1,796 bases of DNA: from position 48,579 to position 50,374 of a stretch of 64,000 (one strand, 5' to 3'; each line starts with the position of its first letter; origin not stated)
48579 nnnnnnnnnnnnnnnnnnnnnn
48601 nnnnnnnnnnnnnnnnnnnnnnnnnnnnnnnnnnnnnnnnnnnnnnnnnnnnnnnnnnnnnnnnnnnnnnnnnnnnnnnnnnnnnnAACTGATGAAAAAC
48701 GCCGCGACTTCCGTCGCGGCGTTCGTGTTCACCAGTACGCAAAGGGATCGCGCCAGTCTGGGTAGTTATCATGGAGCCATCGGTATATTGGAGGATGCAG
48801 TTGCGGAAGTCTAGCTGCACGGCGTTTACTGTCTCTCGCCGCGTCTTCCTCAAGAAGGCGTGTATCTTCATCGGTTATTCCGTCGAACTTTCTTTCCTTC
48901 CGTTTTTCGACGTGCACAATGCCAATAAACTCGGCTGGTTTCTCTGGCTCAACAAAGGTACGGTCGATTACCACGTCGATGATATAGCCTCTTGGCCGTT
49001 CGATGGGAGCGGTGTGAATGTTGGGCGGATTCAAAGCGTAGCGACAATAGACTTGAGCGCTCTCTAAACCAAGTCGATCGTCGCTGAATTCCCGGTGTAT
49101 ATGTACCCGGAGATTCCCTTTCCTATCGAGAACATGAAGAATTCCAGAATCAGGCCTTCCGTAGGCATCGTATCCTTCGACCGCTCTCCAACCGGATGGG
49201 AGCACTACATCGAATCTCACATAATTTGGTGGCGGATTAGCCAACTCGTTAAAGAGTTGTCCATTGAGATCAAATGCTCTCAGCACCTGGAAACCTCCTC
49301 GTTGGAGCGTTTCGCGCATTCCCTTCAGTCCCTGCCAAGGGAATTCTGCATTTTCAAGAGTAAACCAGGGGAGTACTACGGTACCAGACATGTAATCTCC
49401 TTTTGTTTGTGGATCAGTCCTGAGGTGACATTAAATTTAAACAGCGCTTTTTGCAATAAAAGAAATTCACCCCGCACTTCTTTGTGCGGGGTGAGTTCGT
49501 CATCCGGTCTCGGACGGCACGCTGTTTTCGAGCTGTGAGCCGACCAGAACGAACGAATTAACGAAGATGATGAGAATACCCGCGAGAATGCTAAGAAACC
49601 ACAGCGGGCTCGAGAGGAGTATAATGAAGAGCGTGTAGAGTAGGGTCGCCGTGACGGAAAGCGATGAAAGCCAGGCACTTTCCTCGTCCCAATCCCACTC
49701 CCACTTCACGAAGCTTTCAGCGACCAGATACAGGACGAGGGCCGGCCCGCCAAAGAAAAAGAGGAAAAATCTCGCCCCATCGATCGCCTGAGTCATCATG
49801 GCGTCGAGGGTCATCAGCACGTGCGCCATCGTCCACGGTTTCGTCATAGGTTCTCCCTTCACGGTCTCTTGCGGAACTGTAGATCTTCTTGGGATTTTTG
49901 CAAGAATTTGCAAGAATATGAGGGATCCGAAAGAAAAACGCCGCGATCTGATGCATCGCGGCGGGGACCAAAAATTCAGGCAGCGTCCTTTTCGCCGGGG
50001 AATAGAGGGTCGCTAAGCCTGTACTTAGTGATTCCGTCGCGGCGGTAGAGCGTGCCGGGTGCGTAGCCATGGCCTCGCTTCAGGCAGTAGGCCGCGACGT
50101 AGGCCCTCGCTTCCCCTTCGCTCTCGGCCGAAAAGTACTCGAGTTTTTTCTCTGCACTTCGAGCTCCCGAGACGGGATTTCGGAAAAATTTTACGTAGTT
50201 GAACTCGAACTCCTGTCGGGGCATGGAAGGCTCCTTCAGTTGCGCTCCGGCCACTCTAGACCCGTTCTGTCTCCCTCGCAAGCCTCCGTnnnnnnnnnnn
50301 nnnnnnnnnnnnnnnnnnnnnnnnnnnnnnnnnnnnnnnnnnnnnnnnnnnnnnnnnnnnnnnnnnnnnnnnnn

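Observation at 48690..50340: A 1.6-kb minus-strand three-gene insert between rplB and rpsS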

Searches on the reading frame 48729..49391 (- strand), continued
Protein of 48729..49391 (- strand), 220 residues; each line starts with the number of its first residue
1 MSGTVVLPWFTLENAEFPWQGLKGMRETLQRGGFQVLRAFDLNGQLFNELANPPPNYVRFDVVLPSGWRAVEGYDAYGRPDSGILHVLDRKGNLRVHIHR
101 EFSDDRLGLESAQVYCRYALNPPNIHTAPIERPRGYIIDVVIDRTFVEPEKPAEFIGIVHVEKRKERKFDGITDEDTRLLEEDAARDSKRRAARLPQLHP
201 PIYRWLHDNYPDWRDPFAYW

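Call 56: fold_search(model_id=the predicted structure, library=viral)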
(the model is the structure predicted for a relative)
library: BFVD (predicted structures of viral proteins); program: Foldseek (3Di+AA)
matches with E <= 10: 735; with E <= 0.001: 0
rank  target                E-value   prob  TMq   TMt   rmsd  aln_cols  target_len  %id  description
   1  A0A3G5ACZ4            4.4e-03  1.00  0.29  0.45   9.0       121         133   15  Uncharacterized protein [Satyrvirus sp.]
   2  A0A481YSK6            4.9e-03  0.97  0.21  0.35  10.2        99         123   18  Uncharacterized protein [Marseillevirus LCMAC101]
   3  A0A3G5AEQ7            9.5e-03  0.99  0.26  0.47   5.5       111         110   14  Uncharacterized protein [Satyrvirus sp.]
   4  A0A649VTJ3            5.9e-02  0.08  0.12  0.09  18.5       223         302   15  Uncharacterized protein [Gordonia phage Stormageddon]
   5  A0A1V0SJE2            7.1e-02  0.72  0.21  0.24  11.2        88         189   10  Uncharacterized protein [Klosneuvirus KNV1]
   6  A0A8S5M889            8.0e-02  0.20  0.16  0.13  14.2       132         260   12  Uncharacterized protein [Caudovirales sp. ctCiv1]
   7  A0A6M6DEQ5            9.0e-02  0.10  0.12  0.12  15.1       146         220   12  (no name in the UniProt tables at hand)
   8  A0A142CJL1            9.5e-02  0.16  0.19  0.23  20.3       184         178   11  (no name in the UniProt tables at hand)
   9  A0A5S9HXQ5            1.2e-01  0.20  0.12  0.15  14.3       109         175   10  Uncharacterized protein [Tenacibaculum phage PTm1]
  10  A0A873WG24            1.6e-01  0.03  0.10  0.06  17.9       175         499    7  Major tail protein [Providencia phage Kokobel1]
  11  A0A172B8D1            2.2e-01  0.05  0.11  0.11  16.1       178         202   13  Non-structural protein 7b [Ferret coronavirus]
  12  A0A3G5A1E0            2.3e-01  0.04  0.12  0.08  17.8       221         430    8  MORN repeat-containing protein [Gaeavirus sp.]
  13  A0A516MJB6            2.4e-01  0.16  0.17  0.21  14.4       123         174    9  (no name in the UniProt tables at hand)
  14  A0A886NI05            2.4e-01  0.02  0.10  0.08  20.7       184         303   12  (no name in the UniProt tables at hand)
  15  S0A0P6                2.8e-01  0.09  0.14  0.20  11.7       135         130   13  Lipoprotein [Cellulophaga phage phi10:1]
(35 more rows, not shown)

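Call 57: fold_search(model_id=the predicted structure, library=pdb)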
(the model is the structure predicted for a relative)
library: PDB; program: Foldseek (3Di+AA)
matches with E <= 10: 860; with E <= 0.001: 0
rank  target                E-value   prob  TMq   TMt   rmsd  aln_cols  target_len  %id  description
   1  8owu_B                1.5e-01  0.94  0.16  0.43   4.6        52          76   23  The crystal structure of the polymorphic toxin PT7(Bc) D37A mutant and its cognate immunity PIM7(Bc) complex (released 2024-06-19)
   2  8wo8_A                1.5e-01  0.05  0.12  0.07  16.2       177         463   11  Crystal Structure of an RNA-binding protein, FAU-1, from Pyrococcus furiosus (released 2024-02-14)
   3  8rza_A                2.2e-01  0.02  0.09  0.06  16.5       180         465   12  Ribonuclease W (released 2024-11-06)
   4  8owu_C                2.6e-01  0.87  0.16  0.43   4.5        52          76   23  The crystal structure of the polymorphic toxin PT7(Bc) D37A mutant and its cognate immunity PIM7(Bc) complex (released 2024-06-19)
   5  5i5k_A                2.6e-01  0.03  0.13  0.03  18.1       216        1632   12  Structure of complement C5 in complex with eculizumab (released 2016-03-16)
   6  5e9t_B                3.0e-01  0.04  0.12  0.08  19.0       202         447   12  Crystal structure of GtfA/B complex (released 2016-03-02)
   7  7q97_A                3.0e-01  0.03  0.12  0.04  14.9       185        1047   12  Structure of the bacterial type VI secretion system effector RhsA. (released 2021-12-22)
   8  3tt2                  3.5e-01  0.18  0.16  0.12  15.7       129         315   14  Crystal Structure of GCN5-related N-Acetyltransferase from Sphaerobacter thermophilus (released 2011-10-05)
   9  2o26_U                3.5e-01  0.04  0.09  0.08  15.3       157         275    9  Structure of a class III RTK signaling assembly (released 2007-03-13)
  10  5tu7_A                4.0e-01  0.02  0.09  0.13  17.4       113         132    7  Crystal structure of Staphylococcus epidermidis Aap G511-spacer-G513 (consensus G5-spacer-consensus G5) (released 2016-12-21)
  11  6nfa                  4.2e-01  0.06  0.12  0.08  15.3       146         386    8  Vav1 inhibited by an allosteric inhibitor: Vav1 inhibitors block GEF activity (released 2019-12-25)
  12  7ahm_C                4.5e-01  0.21  0.16  0.20   6.6        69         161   16  Low-resolution structure of the K+/H+ antiporter subunit KhtT in complex with c-di-AMP (released 2021-03-31)
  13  1b90                  4.5e-01  0.04  0.11  0.06  12.9       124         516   12  BACILLUS CEREUS BETA-AMYLASE APO FORM (released 1999-03-15)
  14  9qt5_V                4.8e-01  0.04  0.15  0.17  14.7       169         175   10  Structure of the 50S ribosomal subunit from the antibiotic-producing bacterium Streptomyces fradiae (released 2025-05-14)
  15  4fr9                  5.0e-01  0.06  0.14  0.20  13.4       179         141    9  Crystal structure of a BLIP-like protein (BF1215) from Bacteroides fragilis NCTC 9343 at 1.20 A resolution (released 2012-10-24)
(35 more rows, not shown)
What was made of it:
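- On NTF2-like superfamily (for ORF1): Foldseek against PDB gives E >= 0.15 (call 57).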

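Call 59: find_encoding_contigs(protein=P0010, flank=8000, max_places=4)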
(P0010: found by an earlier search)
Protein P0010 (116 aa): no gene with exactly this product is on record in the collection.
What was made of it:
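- Tried and rejected: The look-up of P0010, the 116-aa version of ORF3, failed, so I could make no strain-level comparison or dN/dS estimate (call 59).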

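Call 72: find_related_loci(query=A1, collection=viral_contigs, flank=6000)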
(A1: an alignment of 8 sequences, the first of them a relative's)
Query A1 (220 aa) in viral_contigs; peptide patterns used: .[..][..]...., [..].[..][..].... (x = any residue, [..] = any of these).
29 stretches matched a pattern; 1 encode a relative of the query (tblastn E <= 1e-3); 1 distinct loci.
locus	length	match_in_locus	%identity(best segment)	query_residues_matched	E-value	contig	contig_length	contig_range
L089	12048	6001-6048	75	205-220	8e-6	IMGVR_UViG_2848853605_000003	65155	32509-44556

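Call 73: find_related_loci(query=A1, collection=metagenome_contigs, flank=6000)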
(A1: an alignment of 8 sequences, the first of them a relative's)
Query A1 (220 aa) in metagenome_contigs; peptide patterns used: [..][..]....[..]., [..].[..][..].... (x = any residue, [..] = any of these).
125 stretches matched a pattern; 2 encode a relative of the query (tblastn E <= 1e-3); 2 distinct loci.
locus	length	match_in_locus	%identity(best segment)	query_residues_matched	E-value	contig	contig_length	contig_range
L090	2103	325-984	50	2-220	7e-70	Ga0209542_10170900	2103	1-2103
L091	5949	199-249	82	204-220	1e-6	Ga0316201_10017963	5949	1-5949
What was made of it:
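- Tried and rejected: With A1, the metagenome scan gave 2 loci and the viral scan gave 1 (calls 72, 73).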

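Call 76: search_protein_families(library=phrogs, proteins=[L089:5485-6066:+, L089:4382-5455:+, L089:6719-7513:+, P0021, P0030, P0027, P0014], max_evalue=0.01)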
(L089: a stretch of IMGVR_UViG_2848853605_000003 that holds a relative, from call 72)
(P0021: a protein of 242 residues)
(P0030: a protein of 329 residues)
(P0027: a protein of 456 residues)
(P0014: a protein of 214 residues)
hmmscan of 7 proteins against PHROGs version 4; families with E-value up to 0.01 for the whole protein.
L089:5485-6066:+ (193 aa): 0 families

L089:4382-5455:+ (357 aa): 18 families
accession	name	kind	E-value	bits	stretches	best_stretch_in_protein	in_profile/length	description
phrog_241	-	head and packaging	4.6e-148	496.2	1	1-356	10-365/679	head morphogenesis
phrog_21789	-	head and packaging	1.9e-80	272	2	2-267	3-262/1195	virion structural protein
phrog_6577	-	unknown function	1.8e-39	136.8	1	124-355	93-323/1066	-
phrog_7625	-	head and packaging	5.3e-39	135.5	1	27-336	17-321/504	head morphogenesis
phrog_115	-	head and packaging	2.6e-23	84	1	147-312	207-360/665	minor head protein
phrog_595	-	head and packaging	3e-23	83.9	1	39-302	84-329/513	head maturation protease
phrog_4728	-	head and packaging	6.8e-23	82.3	1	58-320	98-358/591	head morphogenesis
phrog_14819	-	unknown function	1e-18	68.3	1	266-356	2-91/91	-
phrog_2841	-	head and packaging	6.5e-18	66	1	148-302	197-342/525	minor head protein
phrog_19480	-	head and packaging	3.7e-07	29.8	1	186-261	660-733/737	head morphogenesis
phrog_2662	-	head and packaging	4.6e-06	26.5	1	139-267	580-711/717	portal protein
phrog_22882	-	unknown function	2e-05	25.1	1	211-301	143-232/278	-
phrog_3517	-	head and packaging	3.2e-05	24.4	1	189-270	233-332/371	head morphogenesis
phrog_2468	-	head and packaging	4.1e-05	24.2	1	149-246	151-239/303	head morphogenesis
phrog_1657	-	head and packaging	0.00019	21.8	1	192-270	219-304/337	head morphogenesis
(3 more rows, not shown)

L089:6719-7513:+ (264 aa): 4 families
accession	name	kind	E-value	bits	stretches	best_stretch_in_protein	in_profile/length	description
phrog_784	-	unknown function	1.1e-105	353.9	1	19-263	4-246/250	-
phrog_206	-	head and packaging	2.3e-26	94.1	1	46-262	31-251/263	head scaffolding protein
phrog_7402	-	unknown function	9e-07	30.4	1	145-233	3-95/123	-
phrog_19244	-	unknown function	0.0011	20.2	1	42-96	36-89/91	-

P0021 (242 aa): 0 families

P0030 (329 aa): 0 families

P0027 (456 aa): 0 families

P0014 (214 aa): 0 families
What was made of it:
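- One family member is a phage gene (call 76).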

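Call 87: find_encoding_contigs(protein=P0021, flank=6000, max_places=3)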
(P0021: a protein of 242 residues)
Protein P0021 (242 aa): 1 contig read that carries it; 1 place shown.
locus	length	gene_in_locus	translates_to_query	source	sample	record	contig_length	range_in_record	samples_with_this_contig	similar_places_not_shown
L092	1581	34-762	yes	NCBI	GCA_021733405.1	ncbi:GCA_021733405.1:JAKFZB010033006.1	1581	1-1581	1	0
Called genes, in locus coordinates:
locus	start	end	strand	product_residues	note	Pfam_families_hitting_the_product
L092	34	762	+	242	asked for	-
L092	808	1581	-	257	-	?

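Call 88: find_encoding_contigs(protein=P0030, flank=6000, max_places=3)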
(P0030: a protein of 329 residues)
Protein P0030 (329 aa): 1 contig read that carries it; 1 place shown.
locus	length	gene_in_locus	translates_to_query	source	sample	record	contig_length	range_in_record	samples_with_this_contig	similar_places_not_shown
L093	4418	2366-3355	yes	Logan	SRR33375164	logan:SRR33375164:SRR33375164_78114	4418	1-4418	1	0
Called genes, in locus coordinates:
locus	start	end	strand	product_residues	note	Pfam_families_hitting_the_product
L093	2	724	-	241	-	?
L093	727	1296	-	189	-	PF02674:Colicin_V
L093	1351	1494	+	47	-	-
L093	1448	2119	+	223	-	PF01066:CDP-OH_P_transf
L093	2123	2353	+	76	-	-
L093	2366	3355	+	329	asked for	-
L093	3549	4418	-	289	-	?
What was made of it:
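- Tried and rejected: Contexts of distant family members were too short to be informative (calls 87, 88).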

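Call 91: search_protein_families(library=pfam, proteins=[P0026, P0029], max_evalue=0.001)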
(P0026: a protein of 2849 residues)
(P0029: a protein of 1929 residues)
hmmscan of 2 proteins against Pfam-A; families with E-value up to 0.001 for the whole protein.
P0026 (2849 aa): 4 families
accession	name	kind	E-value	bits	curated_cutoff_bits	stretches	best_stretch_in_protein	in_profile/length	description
PF18887.5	MBG_3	-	7.9e-83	273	25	7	1425-1490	4-71/72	MBG domain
PF09608.15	Alph_Pro_TM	-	8e-19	68.7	24.5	0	1388-1425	159-196/227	Putative transmembrane protein (Alph_Pro_TM)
PF07654.21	C1-set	-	8.9e-09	36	21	0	1293-1324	21-53/86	Immunoglobulin C1-set domain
PF17071.10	Capsid_VP7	-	1.6e-05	24.7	26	0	2236-2274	16-51/283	Outer capsid protein VP7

P0029 (1929 aa): 2 families
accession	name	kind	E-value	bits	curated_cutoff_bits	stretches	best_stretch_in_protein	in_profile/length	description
PF02368.24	Big_2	-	4e-12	46.4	22.8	1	37-106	5-79/79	Bacterial Ig-like domain (group 2)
PF22359.2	Big-like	-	0.00026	21.6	27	1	74-108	12-46/48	Bacterial Ig-like domain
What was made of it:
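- Tried and rejected: I judged those matches spurious (call 91).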

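Call 92: search_solved_structures(query=A2, max_evalue=10)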
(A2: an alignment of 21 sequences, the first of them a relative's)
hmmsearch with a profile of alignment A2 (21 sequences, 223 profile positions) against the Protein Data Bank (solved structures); distinct sequences matched with E-value up to 10: 4.
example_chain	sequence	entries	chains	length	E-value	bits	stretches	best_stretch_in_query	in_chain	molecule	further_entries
7lrc_A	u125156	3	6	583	0.22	14.7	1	109-177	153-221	Schlafen family member 12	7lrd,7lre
7eg0_B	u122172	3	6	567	0.33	14.1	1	109-175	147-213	Schlafen family member 12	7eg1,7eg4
2o8k_A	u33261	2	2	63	1.1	12.3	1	15-48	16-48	RNA polymerase sigma factor RpoN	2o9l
1b4a_A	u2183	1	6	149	1.4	12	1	26-73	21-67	ARGININE REPRESSOR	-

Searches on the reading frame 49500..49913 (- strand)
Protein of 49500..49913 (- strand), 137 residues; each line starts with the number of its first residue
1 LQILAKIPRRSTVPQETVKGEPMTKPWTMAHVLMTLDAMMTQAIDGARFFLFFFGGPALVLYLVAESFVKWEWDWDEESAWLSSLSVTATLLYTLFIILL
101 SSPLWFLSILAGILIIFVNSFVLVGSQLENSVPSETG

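Call 5: search_protein_families(library=ncbifam, proteins=[window:49500-49913:-], max_evalue=1)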
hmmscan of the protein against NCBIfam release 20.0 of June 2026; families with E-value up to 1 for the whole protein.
window:49500-49913:- (137 aa): 0 families

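Call 7: search_protein_families(library=pfam, proteins=[window:49500-49913:-], max_evalue=1)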
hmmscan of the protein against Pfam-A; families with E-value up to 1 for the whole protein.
window:49500-49913:- (137 aa): 2 families
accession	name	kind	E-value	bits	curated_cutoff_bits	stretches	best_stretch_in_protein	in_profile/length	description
PF03899.21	ATP-synt_I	-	0.04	14.8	25.1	1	85-124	5-44/99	ATP synthase I chain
PF09843.14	DUF2070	-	0.33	9.6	30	1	39-125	26-120/561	Predicted membrane protein (DUF2070)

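Call 8: search_protein_families(library=phrogs, proteins=[window:49500-49913:-], max_evalue=1)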
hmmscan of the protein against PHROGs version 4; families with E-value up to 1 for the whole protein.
window:49500-49913:- (137 aa): 0 families

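Call 9: search_protein_families(library=padloc, proteins=[window:49500-49913:-], max_evalue=1)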
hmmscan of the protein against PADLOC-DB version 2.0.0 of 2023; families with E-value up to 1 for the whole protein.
window:49500-49913:- (137 aa): 0 families

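Call 22: search_protein_families(library=pfam, proteins=[L002:5596-5853:-, L002:5202-5483:-, L002:4756-5145:-, L002:1716-2135:-], max_evalue=0.1)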
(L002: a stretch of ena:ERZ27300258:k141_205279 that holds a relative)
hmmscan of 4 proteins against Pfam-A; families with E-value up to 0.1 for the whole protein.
L002:5596-5853:- (85 aa): 0 families

L002:5202-5483:- (93 aa): 0 families

L002:4756-5145:- (129 aa): 0 families

L002:1716-2135:- (139 aa): 0 families

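Call 78: find_homologous_proteins(query=window:49500-49847:-, max_evalue=0.1)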
Query window:49500-49847:- (115 aa): 1 proteins with E <= 0.1 among 15 candidates.
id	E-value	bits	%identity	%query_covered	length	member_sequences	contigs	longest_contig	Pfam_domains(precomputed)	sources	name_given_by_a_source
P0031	6.5e-67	241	100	100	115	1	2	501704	-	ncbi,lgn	-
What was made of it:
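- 49500..49847 (-): ORF2, a 115-aa acidic small membrane protein with about 3 TM segments and a conserved W-x-W-D-E-E motif between TM1 and TM2. The mechanical ORF extends to a TTG at 49913. The exact 115-aa product is on record (call 78).
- Checked: That 115-aa form is the one on record in the protein collection (P0031, call 78).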

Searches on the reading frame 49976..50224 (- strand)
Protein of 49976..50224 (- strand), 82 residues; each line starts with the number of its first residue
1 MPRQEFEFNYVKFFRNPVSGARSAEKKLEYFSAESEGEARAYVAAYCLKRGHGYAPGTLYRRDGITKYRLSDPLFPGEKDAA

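Call 22: search_protein_families(library=pfam, proteins=[L002:5596-5853:-, L002:5202-5483:-, L002:4756-5145:-, L002:1716-2135:-], max_evalue=0.1)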
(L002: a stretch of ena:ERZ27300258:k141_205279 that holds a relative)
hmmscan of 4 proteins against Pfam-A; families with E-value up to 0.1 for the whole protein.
L002:5596-5853:- (85 aa): 0 families

L002:5202-5483:- (93 aa): 0 families

L002:4756-5145:- (129 aa): 0 families

L002:1716-2135:- (139 aa): 0 families

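Call 27: find_homologous_proteins(query=window:49976-50224:-, max_evalue=0.1)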
Query window:49976-50224:- (82 aa): 1 proteins with E <= 0.1 among 1 candidates.
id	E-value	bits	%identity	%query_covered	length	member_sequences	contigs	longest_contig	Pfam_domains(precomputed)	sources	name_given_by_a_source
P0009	1.5e-48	180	100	100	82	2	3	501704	-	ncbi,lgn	-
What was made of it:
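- Tried and rejected: Searches for ORF2 and ORF3 returned only the queries themselves (calls 27, 78).
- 49976..50224 (-): ORF3, an 82-aa basic (pI 9.1) soluble orphan protein. It is the least certain of the three genes. Its only database match is itself (call 27).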
